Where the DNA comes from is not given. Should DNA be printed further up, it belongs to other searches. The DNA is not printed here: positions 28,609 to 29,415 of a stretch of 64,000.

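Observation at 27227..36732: MoxR AAA+ ATPase and its VWA/metallopeptidase-domain partner split by a 7-kb membrane module (SPFH, lipoprotein, Ser-rich TPR protein, SBP-LysM, RtcB)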

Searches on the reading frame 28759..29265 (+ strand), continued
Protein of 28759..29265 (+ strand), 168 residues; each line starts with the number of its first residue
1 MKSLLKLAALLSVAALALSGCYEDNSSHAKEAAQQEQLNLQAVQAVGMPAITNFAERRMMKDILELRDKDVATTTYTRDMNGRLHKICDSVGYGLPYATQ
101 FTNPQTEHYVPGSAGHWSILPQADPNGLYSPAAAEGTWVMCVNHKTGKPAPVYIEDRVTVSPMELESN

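Call 85: fold_search(model_id=the predicted structure, library=pdb)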
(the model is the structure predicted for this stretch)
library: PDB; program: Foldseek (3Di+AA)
matches with E <= 10: 550; with E <= 0.001: 0
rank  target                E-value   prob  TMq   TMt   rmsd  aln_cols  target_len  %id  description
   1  1y96_D                3.9e-01  0.23  0.22  0.35   9.0       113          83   11  crystal structure of the Gemin6/Gemin7 heterodimer from the human SMN complex (released 2005-06-21)
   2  4v7e_CB               5.3e-01  0.06  0.13  0.07  13.1       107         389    8  Model of the small subunit RNA based on a 5.5 A cryo-EM map of Triticum aestivum translating 80S ribosome (released 2014-07-09)
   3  7qfz_C                6.5e-01  0.14  0.21  0.14  11.1       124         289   10  BrxR, a WYL-domain containing transcriptional regulator (released 2022-05-18)
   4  6oap_A                6.5e-01  0.12  0.15  0.11  11.7        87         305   16  Crystal structure of a dual sensor histidine kinase in the green-light absorbing Pg state (released 2019-09-18)
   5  7t8k_B                8.4e-01  0.13  0.20  0.13  10.1       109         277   10  BrxR from Acinetobacter BREX type I phage restriction system bound to DNA (released 2022-05-18)
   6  8hku_AL3P             8.4e-01  0.03  0.12  0.07  13.2       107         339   11  Cryo-EM Structures and Translocation Mechanism of Crenarchaeota Ribosome (released 2023-08-16)
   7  7qfz_G                1.1e+00  0.11  0.21  0.14  11.1       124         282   10  BrxR, a WYL-domain containing transcriptional regulator (released 2022-05-18)
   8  1oey_J                1.3e+00  0.13  0.11  0.16   5.8        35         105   28  Heterodimer of p40phox and p67phox PB1 domains from human NADPH oxidase (released 2003-07-29)
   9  9irk_C                1.3e+00  0.10  0.16  0.08  11.2        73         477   12  Cryo-EM structure of PhyB(Y276H,1-908)-PIF6beta complex (released 2025-06-04)
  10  5an9_A                1.3e+00  0.03  0.14  0.07  13.9       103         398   11  Mechanism of eIF6 release from the nascent 60S ribosomal subunit (released 2015-10-21)
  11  1o5a_B                1.4e+00  0.23  0.13  0.09   3.1        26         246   15  Dissecting and Designing Inhibitor Selectivity Determinants at the S1 site Using an Artificial Ala190 Protease (Ala190 (released 2004-09-21)
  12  6ob8_A                1.4e+00  0.08  0.14  0.09  11.8        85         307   16  Crystal structure of a dual sensor histidine kinase in green light illuminated state (released 2019-09-18)
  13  3ig6_B                1.5e+00  0.18  0.13  0.09   3.2        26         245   15  Low molecular weigth human Urokinase type Plasminogen activator 2-[6-(3'-Aminomethyl-biphenyl-3-yloxy)-4-(3-dimethylam (released 2009-10-13)
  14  9f4i_A                1.5e+00  0.03  0.14  0.09  17.1       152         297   14  Room temperature structure of Glycine max phyA in Pfr (released 2025-01-08)
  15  4zks_U                1.6e+00  0.20  0.13  0.09   3.2        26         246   15  The crystal structure of upain-1-W3A in complex with inactive uPA (uPA-S195A) at pH7.4 (released 2016-05-18)
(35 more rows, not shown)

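Call 104: search_protein_families(library=phrogs, proteins=[L006:6432-6839:+, L171:2502-2852:+, L171:2845-3411:+], max_evalue=0.001)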
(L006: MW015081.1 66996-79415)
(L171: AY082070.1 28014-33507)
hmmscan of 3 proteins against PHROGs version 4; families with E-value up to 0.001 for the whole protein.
L006:6432-6839:+ (135 aa): 1 family
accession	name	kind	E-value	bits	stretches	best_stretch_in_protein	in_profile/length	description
phrog_11227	-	other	5.3e-32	111.6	1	7-131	8-129/138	protease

L171:2502-2852:+ (116 aa): 1 family
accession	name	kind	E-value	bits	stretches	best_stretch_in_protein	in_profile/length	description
phrog_26268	-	unknown function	1.7e-77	258.1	1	1-116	1-116/116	-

L171:2845-3411:+ (188 aa): 1 family
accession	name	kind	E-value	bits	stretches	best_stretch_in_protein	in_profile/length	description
phrog_24725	-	unknown function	6.9e-135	447.5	1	1-188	1-188/188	-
